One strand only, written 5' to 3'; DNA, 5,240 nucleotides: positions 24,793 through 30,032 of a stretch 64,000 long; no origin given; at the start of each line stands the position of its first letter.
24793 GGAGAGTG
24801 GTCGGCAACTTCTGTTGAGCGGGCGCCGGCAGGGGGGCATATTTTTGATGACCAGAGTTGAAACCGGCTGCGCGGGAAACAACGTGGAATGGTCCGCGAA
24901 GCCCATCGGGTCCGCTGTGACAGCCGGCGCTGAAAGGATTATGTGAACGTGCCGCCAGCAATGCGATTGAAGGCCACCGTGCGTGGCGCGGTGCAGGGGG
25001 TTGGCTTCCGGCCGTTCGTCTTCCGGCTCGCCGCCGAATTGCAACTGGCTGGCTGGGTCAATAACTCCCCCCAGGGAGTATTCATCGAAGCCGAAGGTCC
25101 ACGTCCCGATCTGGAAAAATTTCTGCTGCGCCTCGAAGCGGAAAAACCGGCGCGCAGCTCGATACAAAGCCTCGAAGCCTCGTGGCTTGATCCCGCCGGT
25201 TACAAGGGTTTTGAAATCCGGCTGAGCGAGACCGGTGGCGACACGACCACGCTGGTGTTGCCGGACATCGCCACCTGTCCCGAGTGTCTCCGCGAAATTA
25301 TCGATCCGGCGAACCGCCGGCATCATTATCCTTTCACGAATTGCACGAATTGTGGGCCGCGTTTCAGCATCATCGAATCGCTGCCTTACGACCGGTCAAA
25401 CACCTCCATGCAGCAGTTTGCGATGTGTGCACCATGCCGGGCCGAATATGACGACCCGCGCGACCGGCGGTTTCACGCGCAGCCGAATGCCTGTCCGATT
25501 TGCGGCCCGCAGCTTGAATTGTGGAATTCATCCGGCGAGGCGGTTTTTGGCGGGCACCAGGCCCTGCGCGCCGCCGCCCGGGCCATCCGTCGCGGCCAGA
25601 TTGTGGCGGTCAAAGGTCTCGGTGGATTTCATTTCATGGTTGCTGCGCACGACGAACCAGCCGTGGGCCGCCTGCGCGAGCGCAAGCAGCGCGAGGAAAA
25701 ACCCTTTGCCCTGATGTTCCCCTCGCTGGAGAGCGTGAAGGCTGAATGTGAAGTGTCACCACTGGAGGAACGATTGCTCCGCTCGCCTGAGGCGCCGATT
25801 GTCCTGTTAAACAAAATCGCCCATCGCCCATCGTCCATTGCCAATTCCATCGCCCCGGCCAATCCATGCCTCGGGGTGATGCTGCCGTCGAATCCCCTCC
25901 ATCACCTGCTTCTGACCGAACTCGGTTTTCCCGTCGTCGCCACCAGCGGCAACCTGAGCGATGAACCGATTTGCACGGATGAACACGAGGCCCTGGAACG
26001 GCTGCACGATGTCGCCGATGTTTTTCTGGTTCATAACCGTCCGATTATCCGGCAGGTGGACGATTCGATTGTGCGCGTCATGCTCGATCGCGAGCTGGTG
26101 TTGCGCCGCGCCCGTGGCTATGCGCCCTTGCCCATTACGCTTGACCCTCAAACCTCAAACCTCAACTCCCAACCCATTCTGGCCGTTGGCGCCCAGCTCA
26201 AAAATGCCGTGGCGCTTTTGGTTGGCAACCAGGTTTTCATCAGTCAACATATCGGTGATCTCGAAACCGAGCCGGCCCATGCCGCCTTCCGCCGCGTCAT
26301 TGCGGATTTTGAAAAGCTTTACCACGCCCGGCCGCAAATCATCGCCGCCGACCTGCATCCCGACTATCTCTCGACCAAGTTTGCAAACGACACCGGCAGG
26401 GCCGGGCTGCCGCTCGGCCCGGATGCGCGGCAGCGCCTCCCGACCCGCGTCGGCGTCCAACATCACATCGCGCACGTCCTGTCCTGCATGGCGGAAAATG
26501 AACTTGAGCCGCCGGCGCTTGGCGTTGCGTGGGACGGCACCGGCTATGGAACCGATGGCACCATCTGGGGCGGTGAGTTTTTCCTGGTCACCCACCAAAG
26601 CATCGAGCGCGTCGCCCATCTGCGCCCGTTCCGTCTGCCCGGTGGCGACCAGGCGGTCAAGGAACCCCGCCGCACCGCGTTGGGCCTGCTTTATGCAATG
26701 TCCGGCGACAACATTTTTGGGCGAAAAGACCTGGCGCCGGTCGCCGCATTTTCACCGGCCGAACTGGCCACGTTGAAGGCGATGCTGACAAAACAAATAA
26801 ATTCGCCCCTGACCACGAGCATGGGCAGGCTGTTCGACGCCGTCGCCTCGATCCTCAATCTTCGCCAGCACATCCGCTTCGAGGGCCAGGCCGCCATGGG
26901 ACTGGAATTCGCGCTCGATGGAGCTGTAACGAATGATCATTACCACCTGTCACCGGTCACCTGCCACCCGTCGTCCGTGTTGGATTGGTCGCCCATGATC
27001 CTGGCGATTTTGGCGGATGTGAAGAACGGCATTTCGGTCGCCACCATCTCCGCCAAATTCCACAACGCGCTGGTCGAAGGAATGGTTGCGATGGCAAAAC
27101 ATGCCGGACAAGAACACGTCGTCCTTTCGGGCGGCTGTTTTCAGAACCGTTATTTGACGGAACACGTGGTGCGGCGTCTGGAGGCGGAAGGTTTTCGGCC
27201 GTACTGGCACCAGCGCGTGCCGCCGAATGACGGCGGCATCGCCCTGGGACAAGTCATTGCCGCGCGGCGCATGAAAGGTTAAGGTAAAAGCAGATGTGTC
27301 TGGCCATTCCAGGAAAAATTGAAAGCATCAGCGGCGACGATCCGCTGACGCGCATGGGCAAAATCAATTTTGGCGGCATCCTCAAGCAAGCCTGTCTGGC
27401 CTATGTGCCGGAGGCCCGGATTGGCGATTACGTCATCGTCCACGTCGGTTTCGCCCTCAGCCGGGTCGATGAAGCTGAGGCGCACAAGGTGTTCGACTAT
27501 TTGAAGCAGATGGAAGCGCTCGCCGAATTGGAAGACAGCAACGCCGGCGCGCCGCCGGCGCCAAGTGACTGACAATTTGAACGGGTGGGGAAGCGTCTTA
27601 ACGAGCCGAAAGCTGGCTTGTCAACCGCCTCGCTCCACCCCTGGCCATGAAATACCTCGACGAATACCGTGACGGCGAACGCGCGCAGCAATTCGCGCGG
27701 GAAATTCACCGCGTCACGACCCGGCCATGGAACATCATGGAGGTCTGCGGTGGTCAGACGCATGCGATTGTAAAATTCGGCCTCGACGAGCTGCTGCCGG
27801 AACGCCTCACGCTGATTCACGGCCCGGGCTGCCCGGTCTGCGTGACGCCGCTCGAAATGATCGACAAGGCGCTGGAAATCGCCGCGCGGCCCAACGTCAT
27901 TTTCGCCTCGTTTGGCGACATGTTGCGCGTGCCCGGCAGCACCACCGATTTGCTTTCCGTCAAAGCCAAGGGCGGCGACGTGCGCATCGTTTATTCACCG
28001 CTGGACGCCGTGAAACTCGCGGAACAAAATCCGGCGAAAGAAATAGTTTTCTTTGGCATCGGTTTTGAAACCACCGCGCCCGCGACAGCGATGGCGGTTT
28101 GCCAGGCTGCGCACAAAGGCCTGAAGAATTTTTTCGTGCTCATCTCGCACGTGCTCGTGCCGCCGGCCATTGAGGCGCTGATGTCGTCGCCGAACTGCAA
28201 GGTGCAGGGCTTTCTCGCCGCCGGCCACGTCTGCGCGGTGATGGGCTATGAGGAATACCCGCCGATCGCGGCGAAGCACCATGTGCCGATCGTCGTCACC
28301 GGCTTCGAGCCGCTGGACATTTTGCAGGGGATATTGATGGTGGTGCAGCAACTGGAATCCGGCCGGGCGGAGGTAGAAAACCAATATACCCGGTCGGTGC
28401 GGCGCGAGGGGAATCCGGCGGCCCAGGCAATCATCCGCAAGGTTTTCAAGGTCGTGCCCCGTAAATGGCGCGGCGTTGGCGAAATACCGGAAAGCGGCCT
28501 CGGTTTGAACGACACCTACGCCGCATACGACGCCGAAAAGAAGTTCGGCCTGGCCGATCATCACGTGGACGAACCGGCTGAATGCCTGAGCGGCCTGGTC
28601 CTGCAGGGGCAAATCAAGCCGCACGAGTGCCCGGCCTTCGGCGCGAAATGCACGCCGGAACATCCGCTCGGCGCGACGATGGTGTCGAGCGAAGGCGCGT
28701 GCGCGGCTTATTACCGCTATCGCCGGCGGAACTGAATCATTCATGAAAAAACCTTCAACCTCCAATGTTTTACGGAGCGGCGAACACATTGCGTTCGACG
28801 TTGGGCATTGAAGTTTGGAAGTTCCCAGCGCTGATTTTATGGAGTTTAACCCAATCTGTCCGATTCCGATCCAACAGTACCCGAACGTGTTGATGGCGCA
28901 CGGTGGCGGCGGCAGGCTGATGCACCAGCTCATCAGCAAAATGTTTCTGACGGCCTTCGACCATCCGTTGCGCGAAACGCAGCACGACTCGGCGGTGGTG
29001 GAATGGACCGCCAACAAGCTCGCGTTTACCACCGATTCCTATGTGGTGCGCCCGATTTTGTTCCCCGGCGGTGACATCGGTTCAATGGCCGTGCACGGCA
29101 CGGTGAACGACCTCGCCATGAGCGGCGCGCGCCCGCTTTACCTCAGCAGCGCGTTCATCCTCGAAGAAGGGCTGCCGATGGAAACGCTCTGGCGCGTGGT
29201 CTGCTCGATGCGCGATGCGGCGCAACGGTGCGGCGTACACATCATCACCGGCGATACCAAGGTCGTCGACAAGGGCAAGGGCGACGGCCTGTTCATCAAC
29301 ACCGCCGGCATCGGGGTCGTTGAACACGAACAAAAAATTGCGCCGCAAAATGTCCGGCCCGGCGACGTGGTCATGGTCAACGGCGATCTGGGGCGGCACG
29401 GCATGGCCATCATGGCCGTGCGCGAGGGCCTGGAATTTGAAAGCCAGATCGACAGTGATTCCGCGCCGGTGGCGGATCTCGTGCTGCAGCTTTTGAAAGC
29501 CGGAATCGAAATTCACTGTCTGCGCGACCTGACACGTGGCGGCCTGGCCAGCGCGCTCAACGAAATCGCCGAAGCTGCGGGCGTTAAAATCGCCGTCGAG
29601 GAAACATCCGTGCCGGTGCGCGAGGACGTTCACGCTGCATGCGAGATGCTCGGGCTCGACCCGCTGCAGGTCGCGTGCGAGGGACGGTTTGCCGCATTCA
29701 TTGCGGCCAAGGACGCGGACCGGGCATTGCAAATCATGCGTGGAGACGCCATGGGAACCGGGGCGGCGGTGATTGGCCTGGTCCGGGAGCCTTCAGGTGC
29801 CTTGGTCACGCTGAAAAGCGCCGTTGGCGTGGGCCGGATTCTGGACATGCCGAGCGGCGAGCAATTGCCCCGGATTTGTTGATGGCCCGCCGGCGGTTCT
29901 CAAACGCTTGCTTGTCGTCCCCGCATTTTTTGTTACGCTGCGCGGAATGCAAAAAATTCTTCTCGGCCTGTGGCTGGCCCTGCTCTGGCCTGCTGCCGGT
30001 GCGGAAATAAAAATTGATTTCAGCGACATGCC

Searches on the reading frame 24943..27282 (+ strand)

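Call 83: search_protein_families(library=pfam, proteins=[window:24943-27282:+], max_evalue=0.00001)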
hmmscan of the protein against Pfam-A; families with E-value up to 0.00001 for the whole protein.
window:24943-27282:+ (779 aa): 5 families
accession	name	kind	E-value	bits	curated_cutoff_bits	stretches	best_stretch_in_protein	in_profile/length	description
PF22521.2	HypF_C_2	-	2.7e-84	283.2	27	1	527-770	1-241/241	Carbamoyltransferase, Kae1-like Domain, second subdomain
PF01300.24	Sua5_yciO_yrdC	-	2.3e-44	151.5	25.1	1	214-389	2-177/178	Telomere recombination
PF17788.7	HypF_C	-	4.5e-32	111.1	23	1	409-518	3-99/99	HypF Kae1-like domain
PF07503.17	zf-HYPF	-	5.3e-32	109.8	23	2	111-144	1-34/34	HypF finger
PF00708.24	Acylphosphatase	-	5.6e-24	84.7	22.5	1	10-92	2-85/85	Acylphosphatase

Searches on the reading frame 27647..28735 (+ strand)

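Call 83: search_protein_families(library=pfam, proteins=[window:27647-28735:+], max_evalue=0.00001)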
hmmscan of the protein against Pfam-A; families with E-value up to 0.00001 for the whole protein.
window:27647-28735:+ (362 aa): 1 family
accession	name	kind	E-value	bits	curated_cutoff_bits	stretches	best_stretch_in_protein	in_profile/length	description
PF01924.21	HypD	-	2.1e-157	524.1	25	1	13-359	3-351/351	Hydrogenase formation hypA family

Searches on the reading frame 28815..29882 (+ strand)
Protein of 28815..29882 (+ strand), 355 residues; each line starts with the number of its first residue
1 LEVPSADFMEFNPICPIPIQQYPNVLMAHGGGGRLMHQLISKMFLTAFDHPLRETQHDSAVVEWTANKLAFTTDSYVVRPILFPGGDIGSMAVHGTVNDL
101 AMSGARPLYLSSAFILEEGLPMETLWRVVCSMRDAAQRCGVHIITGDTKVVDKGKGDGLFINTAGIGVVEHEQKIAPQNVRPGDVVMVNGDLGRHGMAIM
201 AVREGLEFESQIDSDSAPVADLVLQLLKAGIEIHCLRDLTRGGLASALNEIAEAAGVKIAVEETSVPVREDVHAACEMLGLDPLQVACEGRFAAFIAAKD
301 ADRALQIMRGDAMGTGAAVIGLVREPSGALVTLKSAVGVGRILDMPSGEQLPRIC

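Call 83: search_protein_families(library=pfam, proteins=[window:28815-29882:+], max_evalue=0.00001)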
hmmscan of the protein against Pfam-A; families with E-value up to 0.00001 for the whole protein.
window:28815-29882:+ (355 aa): 2 families
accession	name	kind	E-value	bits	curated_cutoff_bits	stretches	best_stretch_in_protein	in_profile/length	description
PF02769.27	AIRS_C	-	2.4e-24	86.7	23.1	1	181-326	1-148/156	AIR synthase related protein, C-terminal domain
PF00586.29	AIRS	-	2.5e-23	83.1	24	1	57-169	2-112/112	AIR synthase related protein, N-terminal domain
